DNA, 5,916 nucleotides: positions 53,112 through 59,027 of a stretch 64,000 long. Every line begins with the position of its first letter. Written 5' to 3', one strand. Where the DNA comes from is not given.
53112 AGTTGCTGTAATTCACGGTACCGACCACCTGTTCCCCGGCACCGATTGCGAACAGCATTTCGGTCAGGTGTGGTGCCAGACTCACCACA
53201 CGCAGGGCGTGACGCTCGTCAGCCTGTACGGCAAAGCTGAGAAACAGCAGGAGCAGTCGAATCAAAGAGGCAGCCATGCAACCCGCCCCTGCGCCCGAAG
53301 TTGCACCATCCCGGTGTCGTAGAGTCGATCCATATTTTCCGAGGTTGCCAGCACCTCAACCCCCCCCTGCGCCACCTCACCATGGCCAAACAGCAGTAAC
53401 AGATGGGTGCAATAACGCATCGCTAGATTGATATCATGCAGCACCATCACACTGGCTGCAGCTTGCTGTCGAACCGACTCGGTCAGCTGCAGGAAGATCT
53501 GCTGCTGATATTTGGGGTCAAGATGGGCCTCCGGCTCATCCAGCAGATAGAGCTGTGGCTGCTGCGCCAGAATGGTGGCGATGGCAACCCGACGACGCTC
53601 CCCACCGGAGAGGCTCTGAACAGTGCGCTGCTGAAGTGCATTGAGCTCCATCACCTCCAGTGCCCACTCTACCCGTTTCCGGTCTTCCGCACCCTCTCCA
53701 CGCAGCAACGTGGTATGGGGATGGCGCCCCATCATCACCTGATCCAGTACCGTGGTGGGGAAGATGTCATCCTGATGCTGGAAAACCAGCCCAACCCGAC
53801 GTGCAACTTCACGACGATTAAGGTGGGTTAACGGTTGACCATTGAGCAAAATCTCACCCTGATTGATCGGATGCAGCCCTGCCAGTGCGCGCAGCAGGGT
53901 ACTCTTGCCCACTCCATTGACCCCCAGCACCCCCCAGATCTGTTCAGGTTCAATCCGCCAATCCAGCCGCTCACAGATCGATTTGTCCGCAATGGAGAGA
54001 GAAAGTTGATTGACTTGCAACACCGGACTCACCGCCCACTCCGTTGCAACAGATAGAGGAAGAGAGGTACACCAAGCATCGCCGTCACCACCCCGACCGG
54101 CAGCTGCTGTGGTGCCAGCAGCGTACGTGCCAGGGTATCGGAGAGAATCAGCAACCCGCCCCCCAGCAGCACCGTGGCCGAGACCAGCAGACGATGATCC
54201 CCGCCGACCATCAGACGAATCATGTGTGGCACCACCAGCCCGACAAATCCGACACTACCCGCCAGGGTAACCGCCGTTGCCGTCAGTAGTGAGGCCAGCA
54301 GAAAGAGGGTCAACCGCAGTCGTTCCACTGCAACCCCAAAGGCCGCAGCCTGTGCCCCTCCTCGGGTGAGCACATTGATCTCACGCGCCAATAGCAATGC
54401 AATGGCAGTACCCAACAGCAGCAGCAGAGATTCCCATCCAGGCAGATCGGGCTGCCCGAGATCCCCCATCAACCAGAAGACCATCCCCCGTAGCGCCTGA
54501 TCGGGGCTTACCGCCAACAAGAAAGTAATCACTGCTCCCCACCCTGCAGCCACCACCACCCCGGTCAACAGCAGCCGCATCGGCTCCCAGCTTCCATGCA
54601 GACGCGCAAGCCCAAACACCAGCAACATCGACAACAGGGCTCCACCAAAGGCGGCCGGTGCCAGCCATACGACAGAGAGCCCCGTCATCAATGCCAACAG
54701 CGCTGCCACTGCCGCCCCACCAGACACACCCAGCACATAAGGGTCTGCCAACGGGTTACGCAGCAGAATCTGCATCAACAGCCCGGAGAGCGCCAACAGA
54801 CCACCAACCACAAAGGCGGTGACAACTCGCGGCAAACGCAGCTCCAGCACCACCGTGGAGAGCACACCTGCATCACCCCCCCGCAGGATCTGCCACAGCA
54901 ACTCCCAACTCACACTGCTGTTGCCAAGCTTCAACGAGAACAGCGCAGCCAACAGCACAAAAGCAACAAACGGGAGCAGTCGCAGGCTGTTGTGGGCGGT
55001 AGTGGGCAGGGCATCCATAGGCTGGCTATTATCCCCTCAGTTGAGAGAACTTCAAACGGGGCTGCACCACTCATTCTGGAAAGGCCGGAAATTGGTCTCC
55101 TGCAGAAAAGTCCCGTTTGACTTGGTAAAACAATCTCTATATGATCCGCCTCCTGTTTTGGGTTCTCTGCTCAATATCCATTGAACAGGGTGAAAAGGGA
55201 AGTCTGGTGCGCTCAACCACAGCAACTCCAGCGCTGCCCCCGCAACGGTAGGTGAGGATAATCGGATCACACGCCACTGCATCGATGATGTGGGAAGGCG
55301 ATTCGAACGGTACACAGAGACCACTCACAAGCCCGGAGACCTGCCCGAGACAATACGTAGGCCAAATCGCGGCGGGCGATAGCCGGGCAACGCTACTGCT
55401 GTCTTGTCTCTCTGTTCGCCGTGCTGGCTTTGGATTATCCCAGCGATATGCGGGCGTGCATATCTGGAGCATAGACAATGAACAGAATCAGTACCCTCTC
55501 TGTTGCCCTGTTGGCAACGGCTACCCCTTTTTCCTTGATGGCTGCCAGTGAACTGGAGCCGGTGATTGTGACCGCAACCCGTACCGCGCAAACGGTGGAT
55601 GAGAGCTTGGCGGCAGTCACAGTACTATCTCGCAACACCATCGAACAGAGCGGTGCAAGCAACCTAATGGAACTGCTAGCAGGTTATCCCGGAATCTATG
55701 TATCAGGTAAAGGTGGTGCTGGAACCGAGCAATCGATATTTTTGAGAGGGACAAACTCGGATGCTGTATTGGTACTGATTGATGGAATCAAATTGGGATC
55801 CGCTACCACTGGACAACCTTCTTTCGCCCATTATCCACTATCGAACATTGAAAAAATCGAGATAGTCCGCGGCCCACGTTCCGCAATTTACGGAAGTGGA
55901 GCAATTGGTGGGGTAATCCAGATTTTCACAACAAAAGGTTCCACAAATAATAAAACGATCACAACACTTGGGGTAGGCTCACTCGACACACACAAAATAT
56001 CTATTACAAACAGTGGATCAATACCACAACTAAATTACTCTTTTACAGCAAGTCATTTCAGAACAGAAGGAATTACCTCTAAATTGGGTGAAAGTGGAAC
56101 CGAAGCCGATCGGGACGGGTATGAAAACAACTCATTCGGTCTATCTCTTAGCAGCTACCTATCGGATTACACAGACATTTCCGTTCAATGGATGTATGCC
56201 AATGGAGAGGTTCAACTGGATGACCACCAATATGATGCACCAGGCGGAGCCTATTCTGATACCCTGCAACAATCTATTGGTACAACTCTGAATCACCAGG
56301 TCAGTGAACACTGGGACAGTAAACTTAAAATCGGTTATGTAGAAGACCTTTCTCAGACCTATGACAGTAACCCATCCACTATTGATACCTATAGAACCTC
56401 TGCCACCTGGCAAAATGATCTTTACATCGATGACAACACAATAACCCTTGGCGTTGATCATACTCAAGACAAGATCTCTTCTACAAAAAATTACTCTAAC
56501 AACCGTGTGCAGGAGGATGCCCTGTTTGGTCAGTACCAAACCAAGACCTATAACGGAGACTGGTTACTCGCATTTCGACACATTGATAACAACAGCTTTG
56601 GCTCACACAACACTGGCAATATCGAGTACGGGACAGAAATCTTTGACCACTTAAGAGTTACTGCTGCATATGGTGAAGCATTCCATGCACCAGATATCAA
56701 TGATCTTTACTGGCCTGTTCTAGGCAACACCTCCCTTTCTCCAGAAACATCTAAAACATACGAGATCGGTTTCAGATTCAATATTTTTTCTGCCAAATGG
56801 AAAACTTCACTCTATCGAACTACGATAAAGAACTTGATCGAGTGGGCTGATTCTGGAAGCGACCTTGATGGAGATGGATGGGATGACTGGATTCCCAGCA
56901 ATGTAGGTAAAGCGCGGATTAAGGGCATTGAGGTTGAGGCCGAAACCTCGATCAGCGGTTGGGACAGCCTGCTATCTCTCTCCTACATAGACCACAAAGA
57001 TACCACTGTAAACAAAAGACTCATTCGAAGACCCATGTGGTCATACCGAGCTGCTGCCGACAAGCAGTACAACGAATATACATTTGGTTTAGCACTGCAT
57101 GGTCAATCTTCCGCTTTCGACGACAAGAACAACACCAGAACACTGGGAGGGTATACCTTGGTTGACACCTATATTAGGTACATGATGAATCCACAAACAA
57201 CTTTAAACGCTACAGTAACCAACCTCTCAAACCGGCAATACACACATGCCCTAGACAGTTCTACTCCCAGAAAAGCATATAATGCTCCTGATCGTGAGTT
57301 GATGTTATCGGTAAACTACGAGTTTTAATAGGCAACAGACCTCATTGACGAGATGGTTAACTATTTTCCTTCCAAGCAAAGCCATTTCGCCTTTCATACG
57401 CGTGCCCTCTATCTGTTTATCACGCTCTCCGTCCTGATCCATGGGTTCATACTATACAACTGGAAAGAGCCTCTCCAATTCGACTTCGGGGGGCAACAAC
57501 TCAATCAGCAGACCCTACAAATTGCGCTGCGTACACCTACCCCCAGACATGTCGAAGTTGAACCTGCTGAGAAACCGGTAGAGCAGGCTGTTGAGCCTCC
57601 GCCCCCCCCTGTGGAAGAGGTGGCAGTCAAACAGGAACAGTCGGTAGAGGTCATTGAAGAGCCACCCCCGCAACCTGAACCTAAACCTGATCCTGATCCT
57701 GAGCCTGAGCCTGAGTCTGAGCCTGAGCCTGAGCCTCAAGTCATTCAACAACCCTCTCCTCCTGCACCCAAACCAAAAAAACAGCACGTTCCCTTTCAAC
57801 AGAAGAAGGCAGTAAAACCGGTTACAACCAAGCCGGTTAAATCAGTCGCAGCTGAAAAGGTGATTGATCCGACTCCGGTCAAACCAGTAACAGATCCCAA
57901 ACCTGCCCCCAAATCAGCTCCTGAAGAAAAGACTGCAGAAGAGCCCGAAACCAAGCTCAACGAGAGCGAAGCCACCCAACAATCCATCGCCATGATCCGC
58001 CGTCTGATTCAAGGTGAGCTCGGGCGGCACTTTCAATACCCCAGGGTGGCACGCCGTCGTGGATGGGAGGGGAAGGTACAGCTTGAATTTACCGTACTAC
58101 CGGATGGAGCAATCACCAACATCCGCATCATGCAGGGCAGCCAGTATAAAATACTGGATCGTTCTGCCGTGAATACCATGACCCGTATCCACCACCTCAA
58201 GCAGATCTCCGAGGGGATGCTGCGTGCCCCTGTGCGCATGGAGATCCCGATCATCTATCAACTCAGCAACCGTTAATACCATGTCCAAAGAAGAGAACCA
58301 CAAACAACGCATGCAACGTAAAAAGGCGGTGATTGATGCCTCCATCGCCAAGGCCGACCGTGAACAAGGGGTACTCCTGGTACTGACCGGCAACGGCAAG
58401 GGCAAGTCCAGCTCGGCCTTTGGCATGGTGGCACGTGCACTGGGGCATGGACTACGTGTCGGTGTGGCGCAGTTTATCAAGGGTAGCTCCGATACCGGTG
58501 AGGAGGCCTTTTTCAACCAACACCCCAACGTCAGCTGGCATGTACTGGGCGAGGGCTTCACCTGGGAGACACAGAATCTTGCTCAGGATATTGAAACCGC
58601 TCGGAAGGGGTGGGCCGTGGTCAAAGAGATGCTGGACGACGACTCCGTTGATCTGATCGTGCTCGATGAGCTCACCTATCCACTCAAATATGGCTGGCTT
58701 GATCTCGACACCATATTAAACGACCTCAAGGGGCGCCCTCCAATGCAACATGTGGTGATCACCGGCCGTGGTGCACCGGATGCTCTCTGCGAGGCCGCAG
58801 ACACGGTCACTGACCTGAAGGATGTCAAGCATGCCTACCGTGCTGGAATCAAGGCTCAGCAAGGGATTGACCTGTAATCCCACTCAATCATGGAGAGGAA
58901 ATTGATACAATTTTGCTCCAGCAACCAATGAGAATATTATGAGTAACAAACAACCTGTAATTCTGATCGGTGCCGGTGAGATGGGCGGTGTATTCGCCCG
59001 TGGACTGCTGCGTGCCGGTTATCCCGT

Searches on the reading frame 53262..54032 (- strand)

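Call 52: search_protein_families(library=pfam, proteins=[window:53262-54032:-], max_evalue=0.001)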
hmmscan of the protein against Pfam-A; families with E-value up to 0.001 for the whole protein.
window:53262-54032:- (256 aa): 4 families
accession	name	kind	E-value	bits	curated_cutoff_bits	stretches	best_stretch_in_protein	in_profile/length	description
PF00005.33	ABC_tran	-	2.3e-33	116.1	25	1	21-168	2-136/137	ABC transporter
PF13304.12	AAA_21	-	2e-12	48.2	27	1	131-181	228-281/304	AAA domain, putative AbiEii toxin, Type IV TA system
PF02463.25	SMC_N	-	1.8e-08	34.6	40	1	31-187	25-187/220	RecF/RecN/SMC N terminal domain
PF13175.12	AAA_15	-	0.00089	19.4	32.1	0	158-187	328-357/374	AAA ATPase domain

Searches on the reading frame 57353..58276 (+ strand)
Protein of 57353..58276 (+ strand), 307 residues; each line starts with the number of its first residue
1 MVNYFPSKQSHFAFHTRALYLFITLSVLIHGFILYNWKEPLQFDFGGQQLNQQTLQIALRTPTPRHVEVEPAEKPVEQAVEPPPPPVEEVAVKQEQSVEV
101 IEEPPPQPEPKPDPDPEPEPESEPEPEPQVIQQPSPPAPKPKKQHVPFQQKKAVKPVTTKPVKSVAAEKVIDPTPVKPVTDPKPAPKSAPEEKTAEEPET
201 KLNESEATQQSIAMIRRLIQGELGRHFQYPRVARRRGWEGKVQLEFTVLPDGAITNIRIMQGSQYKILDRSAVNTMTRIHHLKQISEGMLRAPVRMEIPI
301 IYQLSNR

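Call 52: search_protein_families(library=pfam, proteins=[window:57353-58276:+], max_evalue=0.001)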
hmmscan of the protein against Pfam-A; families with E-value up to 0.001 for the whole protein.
window:57353-58276:+ (307 aa): 1 family
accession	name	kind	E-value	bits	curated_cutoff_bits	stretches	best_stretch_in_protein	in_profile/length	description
PF03544.19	TonB_C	-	5.6e-18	65.6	24.6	1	226-304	2-79/79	Gram-negative bacterial TonB protein C-terminal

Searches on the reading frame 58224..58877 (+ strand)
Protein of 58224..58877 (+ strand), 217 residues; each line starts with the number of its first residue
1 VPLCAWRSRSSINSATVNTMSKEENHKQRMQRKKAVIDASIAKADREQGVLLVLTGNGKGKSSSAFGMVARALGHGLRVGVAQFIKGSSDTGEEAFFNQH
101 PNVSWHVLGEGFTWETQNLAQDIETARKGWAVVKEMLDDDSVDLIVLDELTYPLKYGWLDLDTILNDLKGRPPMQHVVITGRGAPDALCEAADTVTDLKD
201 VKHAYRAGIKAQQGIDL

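Call 52: search_protein_families(library=pfam, proteins=[window:58224-58877:+], max_evalue=0.001)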
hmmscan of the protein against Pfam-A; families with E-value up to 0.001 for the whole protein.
window:58224-58877:+ (217 aa): 2 families
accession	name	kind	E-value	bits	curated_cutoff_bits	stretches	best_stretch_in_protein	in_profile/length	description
PF02572.21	CobA_CobO_BtuR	-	3.7e-63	213.2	25.7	1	47-216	1-171/172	ATP:corrinoid adenosyltransferase BtuR/CobO/CobP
PF12557.13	Co_AT_N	-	7.5e-08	32.6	21.4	1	21-41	2-26/26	Cob(I)alamin adenosyltransferase N terminal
